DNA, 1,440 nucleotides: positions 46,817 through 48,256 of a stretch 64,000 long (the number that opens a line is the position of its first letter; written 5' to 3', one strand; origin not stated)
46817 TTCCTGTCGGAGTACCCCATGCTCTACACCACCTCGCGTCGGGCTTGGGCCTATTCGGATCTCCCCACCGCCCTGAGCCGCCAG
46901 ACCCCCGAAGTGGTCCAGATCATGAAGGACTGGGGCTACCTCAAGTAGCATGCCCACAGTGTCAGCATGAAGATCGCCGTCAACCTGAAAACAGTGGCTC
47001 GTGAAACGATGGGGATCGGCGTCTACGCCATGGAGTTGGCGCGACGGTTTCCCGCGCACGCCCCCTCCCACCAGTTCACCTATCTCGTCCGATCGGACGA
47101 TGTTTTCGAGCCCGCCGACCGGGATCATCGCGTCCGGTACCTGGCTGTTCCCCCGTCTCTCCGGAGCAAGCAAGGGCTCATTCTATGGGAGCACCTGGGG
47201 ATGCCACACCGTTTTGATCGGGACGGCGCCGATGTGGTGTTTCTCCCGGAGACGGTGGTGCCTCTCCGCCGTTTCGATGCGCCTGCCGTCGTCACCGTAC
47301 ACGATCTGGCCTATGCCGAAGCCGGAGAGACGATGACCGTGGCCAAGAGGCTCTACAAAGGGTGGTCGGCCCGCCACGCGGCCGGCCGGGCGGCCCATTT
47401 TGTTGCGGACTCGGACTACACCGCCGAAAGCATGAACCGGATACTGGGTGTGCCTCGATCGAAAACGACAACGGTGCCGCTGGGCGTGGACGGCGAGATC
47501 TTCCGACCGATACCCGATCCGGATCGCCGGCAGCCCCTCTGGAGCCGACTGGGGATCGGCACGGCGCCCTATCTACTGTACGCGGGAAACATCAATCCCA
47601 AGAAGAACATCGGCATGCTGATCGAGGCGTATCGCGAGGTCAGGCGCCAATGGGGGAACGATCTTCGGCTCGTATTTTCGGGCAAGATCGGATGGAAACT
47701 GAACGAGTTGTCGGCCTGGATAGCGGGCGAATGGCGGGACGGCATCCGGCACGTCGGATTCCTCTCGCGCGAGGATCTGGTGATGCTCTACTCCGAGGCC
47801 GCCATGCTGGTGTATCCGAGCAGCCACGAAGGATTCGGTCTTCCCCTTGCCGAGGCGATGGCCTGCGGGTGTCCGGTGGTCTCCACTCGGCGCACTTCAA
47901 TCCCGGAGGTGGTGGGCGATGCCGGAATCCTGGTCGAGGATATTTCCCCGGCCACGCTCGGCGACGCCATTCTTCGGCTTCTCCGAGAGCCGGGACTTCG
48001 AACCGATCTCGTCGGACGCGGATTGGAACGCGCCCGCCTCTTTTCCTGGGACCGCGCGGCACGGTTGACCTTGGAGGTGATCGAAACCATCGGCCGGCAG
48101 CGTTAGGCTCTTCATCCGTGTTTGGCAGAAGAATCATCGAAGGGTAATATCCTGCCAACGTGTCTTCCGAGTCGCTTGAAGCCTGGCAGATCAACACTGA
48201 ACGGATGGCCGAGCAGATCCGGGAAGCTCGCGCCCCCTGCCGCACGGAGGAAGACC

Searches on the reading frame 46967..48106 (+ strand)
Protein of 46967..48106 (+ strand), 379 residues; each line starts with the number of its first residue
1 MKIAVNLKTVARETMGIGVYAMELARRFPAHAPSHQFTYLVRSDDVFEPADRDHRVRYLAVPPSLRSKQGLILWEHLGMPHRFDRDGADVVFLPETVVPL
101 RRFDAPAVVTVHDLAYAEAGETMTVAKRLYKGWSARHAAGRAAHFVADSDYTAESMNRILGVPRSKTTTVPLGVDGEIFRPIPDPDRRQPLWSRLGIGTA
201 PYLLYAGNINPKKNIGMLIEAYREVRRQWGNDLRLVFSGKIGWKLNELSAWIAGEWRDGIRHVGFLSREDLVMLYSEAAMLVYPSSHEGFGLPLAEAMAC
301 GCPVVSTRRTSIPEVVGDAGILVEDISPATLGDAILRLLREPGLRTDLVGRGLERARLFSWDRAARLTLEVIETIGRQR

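Call 5: search_protein_families(library=pfam, proteins=[window:46967-48106:+], max_evalue=0.1)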
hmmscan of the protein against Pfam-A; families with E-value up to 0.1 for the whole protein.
window:46967-48106:+ (379 aa): 6 families
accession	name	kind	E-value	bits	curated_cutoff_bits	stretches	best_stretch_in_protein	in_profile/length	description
PF00534.26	Glycos_transf_1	-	2.4e-30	105.8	26.4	1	199-349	14-166/172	Glycosyl transferases group 1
PF13692.12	Glyco_trans_1_4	-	4e-29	102.1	27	1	201-340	2-141/142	Glycosyl transferases group 1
PF13439.12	Glyco_transf_4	-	4.8e-16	59.7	28.5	1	16-175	3-167/170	Glycosyltransferase Family 4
PF13579.12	Glyco_trans_4_4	-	6.3e-13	49.8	29.7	1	16-173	2-158/158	Glycosyl transferase 4-like domain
PF13524.12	Glyco_trans_1_2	-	5.1e-10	39.9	25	1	236-357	18-130/144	Glycosyl transferase-like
PF20706.3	GT4-conflict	-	3.6e-09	36.5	26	1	197-313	194-317/385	Family 4 Glycosyltransferase in conflict systems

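Call 9: find_related_loci(query=window:46967-48106:+, collection=genome_contigs, flank=10000)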
Query window:46967-48106:+ (379 aa) in genome_contigs; peptide patterns used: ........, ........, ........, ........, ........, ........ (x = any residue, [..] = any of these).
600 stretches matched a pattern (row limit reached: there are more); 368 encode a relative of the query (tblastn E <= 1e-3); the best 80 are kept; 80 distinct loci.
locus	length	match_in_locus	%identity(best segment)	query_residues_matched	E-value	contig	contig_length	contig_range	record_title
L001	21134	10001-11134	33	1-378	8e-55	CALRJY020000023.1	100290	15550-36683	MAG: Chitinophaga pinensis isolate JJ-GEL11-19-2-m1-bin235 genome assembly, contig: JJ-R1525-126-C65, whole genome shotg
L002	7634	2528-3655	33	1-375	7e-47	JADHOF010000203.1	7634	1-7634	MAG: Verrucomicrobiia bacterium isolate BS301-5m-G87 BS301-5m-C13798, whole genome shotgun sequence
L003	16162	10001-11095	35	1-375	1e-46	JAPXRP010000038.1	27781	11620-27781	MAG: Candidatus Hydrogenedentota bacterium isolate binned_ad_9.133 NODE_1973_length_27781_cov_2.571129, whole genome sho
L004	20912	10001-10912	35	73-376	6e-45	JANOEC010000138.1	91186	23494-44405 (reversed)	MAG: Geobacteraceae bacterium isolate SOY_65_metabat_437 SOY_65_k141_2763376, whole genome shotgun sequence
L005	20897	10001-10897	36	75-375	1e-44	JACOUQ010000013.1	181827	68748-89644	MAG: Geobacter sp. isolate NC_groundwater_76_Ag_B-0.1um_57_74 GD18-4_B1_scaffold_536043, whole genome shotgun sequence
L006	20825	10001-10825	34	89-375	2e-44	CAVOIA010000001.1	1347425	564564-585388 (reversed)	MAG: uncultured delta proteobacterium isolate MFD09964.bin.1.206 genome assembly, contig: contig_13782, whole genome sho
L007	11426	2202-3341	31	1-379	3e-44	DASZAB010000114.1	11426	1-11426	MAG TPA_asm: Verrucomicrobiia bacterium isolate SMAG_U6377 k141_752441, whole genome shotgun sequence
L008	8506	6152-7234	37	1-370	7e-44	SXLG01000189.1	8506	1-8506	MAG: Proteobacteria bacterium isolate F1-120-MAGs134 F1-120__c910190, whole genome shotgun sequence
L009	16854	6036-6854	36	99-375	8e-44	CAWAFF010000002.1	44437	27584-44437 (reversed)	MAG: uncultured delta proteobacterium isolate MFD03638.bin.2.1 genome assembly, contig: contig_1190, whole genome shotgu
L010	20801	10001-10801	36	99-371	5e-43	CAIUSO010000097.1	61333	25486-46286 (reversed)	MAG: uncultured Geobacteraceae bacterium isolate E14_bin-1988 genome assembly, contig: bin-1988:097/169, whole genome sh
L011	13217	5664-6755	32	13-371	1e-42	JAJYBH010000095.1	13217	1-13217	MAG: Deltaproteobacteria bacterium isolate BP8.bin69 NODE_7100_length_13217_cov_1.904354, whole genome shotgun sequence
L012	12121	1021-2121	37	2-371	7e-43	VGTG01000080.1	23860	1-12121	MAG: Deltaproteobacteria bacterium isolate K_DeepCast_65m_m2_035 K_DeepCast_65m_m2_035_Ga0194128_10003535, whole genome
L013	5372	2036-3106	32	1-368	1e-41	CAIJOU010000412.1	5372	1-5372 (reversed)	MAG: Candidatus Hydrogenedentes bacterium isolate MJ-2014_bin-0815 genome assembly, contig: bin-0815:412/967, whole geno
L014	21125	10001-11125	30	1-374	8e-41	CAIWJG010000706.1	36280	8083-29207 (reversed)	MAG: uncultured Verrucomicrobia subdivision 3 bacterium isolate Ki1-2-7m_bin-117 genome assembly, contig: bin-117:706/99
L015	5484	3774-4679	34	74-375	1e-39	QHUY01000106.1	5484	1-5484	MAG: Gemmatimonadetes bacterium isolate AG17 14_1009_16_40cm_scaffold_49529_curated, whole genome shotgun sequence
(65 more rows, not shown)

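Call 11: find_encoding_contigs(protein=window:46967-48106:+, flank=10000, max_places=10)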
Protein window:46967-48106:+ (379 aa): 2 contigs read that carry it; 2 places shown.
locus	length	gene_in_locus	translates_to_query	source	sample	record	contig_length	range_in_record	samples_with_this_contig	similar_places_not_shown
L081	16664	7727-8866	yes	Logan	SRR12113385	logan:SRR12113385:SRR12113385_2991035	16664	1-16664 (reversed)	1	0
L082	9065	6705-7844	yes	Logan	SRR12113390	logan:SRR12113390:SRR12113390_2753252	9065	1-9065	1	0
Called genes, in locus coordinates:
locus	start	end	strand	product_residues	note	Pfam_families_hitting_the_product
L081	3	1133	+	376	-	?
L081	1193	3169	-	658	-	PF00884:Sulfatase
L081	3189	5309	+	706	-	PF00884:Sulfatase, PF01663:Phosphodiest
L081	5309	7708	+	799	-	PF00884:Sulfatase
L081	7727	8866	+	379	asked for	PF13439:Glyco_transf_4, PF13579:Glyco_trans_4_4, PF20706:GT4-conflict, PF00534:Glycos_transf_1, PF13692:Glyco_trans_1_4, PF13524:Glyco_trans_1_2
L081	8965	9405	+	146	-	-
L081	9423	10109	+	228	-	-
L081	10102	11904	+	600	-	PF07669:Eco57I, PF02384:N6_Mtase (weak), PF22837:M_Eco57I_C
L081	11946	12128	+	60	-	-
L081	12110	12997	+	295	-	-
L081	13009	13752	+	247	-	-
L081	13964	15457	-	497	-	PF13440:Polysacc_synt_3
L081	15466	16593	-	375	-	PF08323:Glyco_transf_5 (faint), PF13477:Glyco_trans_4_2 (weak), PF13439:Glyco_transf_4, PF13579:Glyco_trans_4_4, PF00534:Glycos_transf_1, PF13692:Glyco_trans_1_4, PF13524:Glyco_trans_1_2, PF20706:GT4-conflict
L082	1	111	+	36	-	?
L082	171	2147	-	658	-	PF00884:Sulfatase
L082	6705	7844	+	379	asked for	PF13439:Glyco_transf_4, PF13579:Glyco_trans_4_4, PF20706:GT4-conflict, PF00534:Glycos_transf_1, PF13692:Glyco_trans_1_4, PF13524:Glyco_trans_1_2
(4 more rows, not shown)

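Call 13: find_related_loci(query=window:46967-48106:+, collection=metagenome_contigs, flank=10000)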
Query window:46967-48106:+ (379 aa) in metagenome_contigs; peptide patterns used: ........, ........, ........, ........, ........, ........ (x = any residue, [..] = any of these).
600 stretches matched a pattern (row limit reached: there are more); 455 encode a relative of the query (tblastn E <= 1e-3); the best 80 are kept; 80 distinct loci.
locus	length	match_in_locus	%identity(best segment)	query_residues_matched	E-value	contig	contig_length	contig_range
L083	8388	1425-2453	37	16-361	1e-50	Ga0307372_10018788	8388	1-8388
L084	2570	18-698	41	142-368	2e-50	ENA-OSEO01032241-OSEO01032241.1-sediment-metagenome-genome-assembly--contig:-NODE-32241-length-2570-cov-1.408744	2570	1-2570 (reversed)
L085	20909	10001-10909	38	73-376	2e-49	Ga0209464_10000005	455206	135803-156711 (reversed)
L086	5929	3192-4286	35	1-375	1e-49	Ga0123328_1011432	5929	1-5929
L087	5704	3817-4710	38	73-371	1e-48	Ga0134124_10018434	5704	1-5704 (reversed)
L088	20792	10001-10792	41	105-371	7e-48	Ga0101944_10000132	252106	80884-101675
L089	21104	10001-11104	32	1-372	5e-47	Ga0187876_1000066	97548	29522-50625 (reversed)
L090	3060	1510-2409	36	74-373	2e-46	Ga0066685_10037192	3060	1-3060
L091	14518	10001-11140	31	1-379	1e-44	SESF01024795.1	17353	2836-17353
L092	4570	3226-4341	32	1-371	4e-44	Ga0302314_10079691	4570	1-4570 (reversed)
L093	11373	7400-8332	34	65-375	2e-43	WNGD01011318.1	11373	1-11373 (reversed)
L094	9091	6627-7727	37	2-371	4e-43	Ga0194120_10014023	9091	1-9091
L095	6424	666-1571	34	74-375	4e-42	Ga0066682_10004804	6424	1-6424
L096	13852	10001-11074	31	4-378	2e-41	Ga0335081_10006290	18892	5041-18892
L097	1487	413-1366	31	55-371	1e-42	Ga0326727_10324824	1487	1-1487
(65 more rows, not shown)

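Call 14: find_homologous_proteins(query=window:46967-48106:+, max_evalue=1e-30)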
Query window:46967-48106:+ (379 aa): 3545 proteins with E <= 1e-30 among 8000 candidates; the best 120 are listed.
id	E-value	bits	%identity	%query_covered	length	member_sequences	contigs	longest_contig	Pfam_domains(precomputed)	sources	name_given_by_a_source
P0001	2.3e-254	861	100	100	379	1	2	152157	PF00534.27,PF13579.13,PF13524.13,PF13439.13,PF20706.4,PF13692.13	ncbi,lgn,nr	ncbi:MAG: glycosyltransferase family 4 protein [Nitrospirae bacterium]|nr:glycosyltransferase family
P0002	1.9e-192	657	76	99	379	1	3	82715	PF00534.27,PF13579.13,PF13524.13,PF13439.13,PF20706.4,PF13692.13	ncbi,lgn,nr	ncbi:MAG: glycosyltransferase family 4 protein [Nitrospirae bacterium]|nr:glycosyltransferase family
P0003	6.3e-68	248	38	98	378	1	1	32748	PF00534.27,PF13579.13,PF13524.13,PF13439.13,PF20706.4,PF13692.13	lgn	-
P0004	9.1e-64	234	38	98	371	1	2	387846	PF00534.27,PF13579.13,PF13524.13,PF13439.13,PF20706.4,PF13692.13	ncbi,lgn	-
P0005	4.0e-62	229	32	99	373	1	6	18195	PF00534.27,PF13579.13,PF13524.13,PF13439.13,PF20706.4,PF13692.13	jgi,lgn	jgi:glycosyltransferase involved in cell wall biosynthesis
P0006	1.2e-61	227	38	98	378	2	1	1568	PF00534.27,PF13579.13,PF13524.13,PF13439.13,PF20706.4,PF13692.13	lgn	-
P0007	1.6e-61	227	37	100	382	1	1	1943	PF00534.27,PF13579.13,PF13524.13,PF13439.13,PF20706.4,PF13692.13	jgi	jgi:glycosyltransferase involved in cell wall biosynthesis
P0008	2.3e-61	226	33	99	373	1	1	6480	PF00534.27,PF13579.13,PF13524.13,PF13439.13,PF20706.4,PF13692.13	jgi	jgi:glycosyltransferase involved in cell wall biosynthesis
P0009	1.7e-60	223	37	100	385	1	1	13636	PF00534.27,PF13579.13,PF13524.13,PF13439.13,PF20706.4,PF13692.13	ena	-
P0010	6.8e-60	221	41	80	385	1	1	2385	PF00534.27,PF13579.13,PF13439.13,PF20706.4,PF13692.13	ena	-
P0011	5.8e-59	218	34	99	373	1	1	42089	PF00534.27,PF13579.13,PF13524.13,PF13439.13,PF20706.4,PF13692.13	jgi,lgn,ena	-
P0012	6.3e-59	218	39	100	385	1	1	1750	PF00534.27,PF13579.13,PF13524.13,PF13439.13,PF20706.4,PF13692.13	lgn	-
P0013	1.8e-58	217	39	86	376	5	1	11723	PF00534.27,PF13579.13,PF13524.13,PF13439.13,PF20706.4,PF13692.13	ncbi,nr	ncbi:MAG TPA: glycosyltransferase family 1 protein [Armatimonadota bacterium]|nr:glycosyltransferase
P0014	8.3e-58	214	36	99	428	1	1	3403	PF00534.27,PF13524.13,PF13439.13,PF20706.4,PF13692.13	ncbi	-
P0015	9.1e-58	214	38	99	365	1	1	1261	PF00534.27,PF13524.13,PF13439.13,PF20706.4,PF13692.13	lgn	-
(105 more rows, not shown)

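Call 15: find_encoding_contigs(protein=P0002, flank=10000, max_places=6)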
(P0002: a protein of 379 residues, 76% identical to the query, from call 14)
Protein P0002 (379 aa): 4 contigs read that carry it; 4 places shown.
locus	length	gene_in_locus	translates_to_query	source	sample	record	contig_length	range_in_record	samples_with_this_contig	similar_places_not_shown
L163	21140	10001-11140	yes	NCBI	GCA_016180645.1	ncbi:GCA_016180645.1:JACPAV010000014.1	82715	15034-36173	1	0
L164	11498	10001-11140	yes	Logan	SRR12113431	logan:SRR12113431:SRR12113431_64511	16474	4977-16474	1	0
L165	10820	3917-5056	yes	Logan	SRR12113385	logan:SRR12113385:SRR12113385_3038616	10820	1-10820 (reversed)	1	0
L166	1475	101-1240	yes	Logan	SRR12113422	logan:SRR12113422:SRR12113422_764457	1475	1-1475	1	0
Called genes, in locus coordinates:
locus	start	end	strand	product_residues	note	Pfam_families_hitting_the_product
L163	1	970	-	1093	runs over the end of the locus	PF05729:NACHT, PF13513:HEAT_EZ (faint), PF11838:ERAP1_C (faint), PF03130:HEAT_PBS (faint), PF13646:HEAT_2, PF00514:Arm (faint), PF01602:Adaptin_N (faint), PF13646:HEAT_2, +2 more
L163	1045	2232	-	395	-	PF04326:SLFN_AlbA_2, PF13749:HATPase_c_4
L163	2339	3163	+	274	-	PF01791:DeoC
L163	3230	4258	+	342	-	PF08240:ADH_N, PF00107:ADH_zinc_N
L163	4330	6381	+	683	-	PF00884:Sulfatase, PF01663:Phosphodiest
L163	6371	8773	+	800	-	PF00884:Sulfatase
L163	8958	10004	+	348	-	PF21948:LplA-B_cat, PF10437:Lip_prot_lig_C (weak)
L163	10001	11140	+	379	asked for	PF13439:Glyco_transf_4, PF13579:Glyco_trans_4_4, PF20706:GT4-conflict, PF00534:Glycos_transf_1, PF13692:Glyco_trans_1_4, PF13524:Glyco_trans_1_2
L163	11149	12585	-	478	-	PF13440:Polysacc_synt_3, PF03023:MurJ (weak)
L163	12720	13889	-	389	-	PF13439:Glyco_transf_4, PF13477:Glyco_trans_4_2, PF13579:Glyco_trans_4_4, PF00534:Glycos_transf_1, PF13692:Glyco_trans_1_4, PF20706:GT4-conflict (weak)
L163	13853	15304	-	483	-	PF01943:Polysacc_synt, PF13440:Polysacc_synt_3, PF01554:MatE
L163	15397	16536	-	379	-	PF13439:Glyco_transf_4, PF13579:Glyco_trans_4_4, PF20706:GT4-conflict, PF00534:Glycos_transf_1, PF13692:Glyco_trans_1_4, PF13524:Glyco_trans_1_2 (weak)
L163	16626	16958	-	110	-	PF00037:Fer4 (weak), PF12838:Fer4_7 (weak), PF13187:Fer4_9 (weak)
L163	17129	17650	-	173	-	-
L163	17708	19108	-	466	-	PF05762:VWA_CoxE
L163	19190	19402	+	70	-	-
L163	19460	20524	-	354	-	PF13191:AAA_16 (weak), PF13401:AAA_22 (faint), PF00004:AAA, PF07724:AAA_2, PF07726:AAA_3 (faint), PF07728:AAA_5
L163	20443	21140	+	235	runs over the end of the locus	-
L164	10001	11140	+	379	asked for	PF13439:Glyco_transf_4, PF13579:Glyco_trans_4_4, PF20706:GT4-conflict, PF00534:Glycos_transf_1, PF13692:Glyco_trans_1_4, PF13524:Glyco_trans_1_2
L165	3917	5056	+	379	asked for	PF13439:Glyco_transf_4, PF13579:Glyco_trans_4_4, PF20706:GT4-conflict, PF00534:Glycos_transf_1, PF13692:Glyco_trans_1_4, PF13524:Glyco_trans_1_2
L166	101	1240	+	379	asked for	PF13439:Glyco_transf_4, PF13579:Glyco_trans_4_4, PF20706:GT4-conflict, PF00534:Glycos_transf_1, PF13692:Glyco_trans_1_4, PF13524:Glyco_trans_1_2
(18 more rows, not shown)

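Call 79: search_protein_families(library=pfam, proteins=[L163:8958-10004:+], max_evalue=0.01)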
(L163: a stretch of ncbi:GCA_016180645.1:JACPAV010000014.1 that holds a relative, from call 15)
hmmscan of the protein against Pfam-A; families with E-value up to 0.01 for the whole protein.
L163:8958-10004:+ (348 aa): 2 families
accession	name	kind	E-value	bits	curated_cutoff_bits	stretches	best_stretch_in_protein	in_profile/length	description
PF21948.1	LplA-B_cat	-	3.5e-08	34.1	27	1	16-148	5-131/200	Lipoyl protein ligase A/B catalytic domain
PF10437.14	Lip_prot_lig_C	-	4.5e-06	26.9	24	1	255-315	9-68/85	Bacterial lipoate protein ligase C-terminus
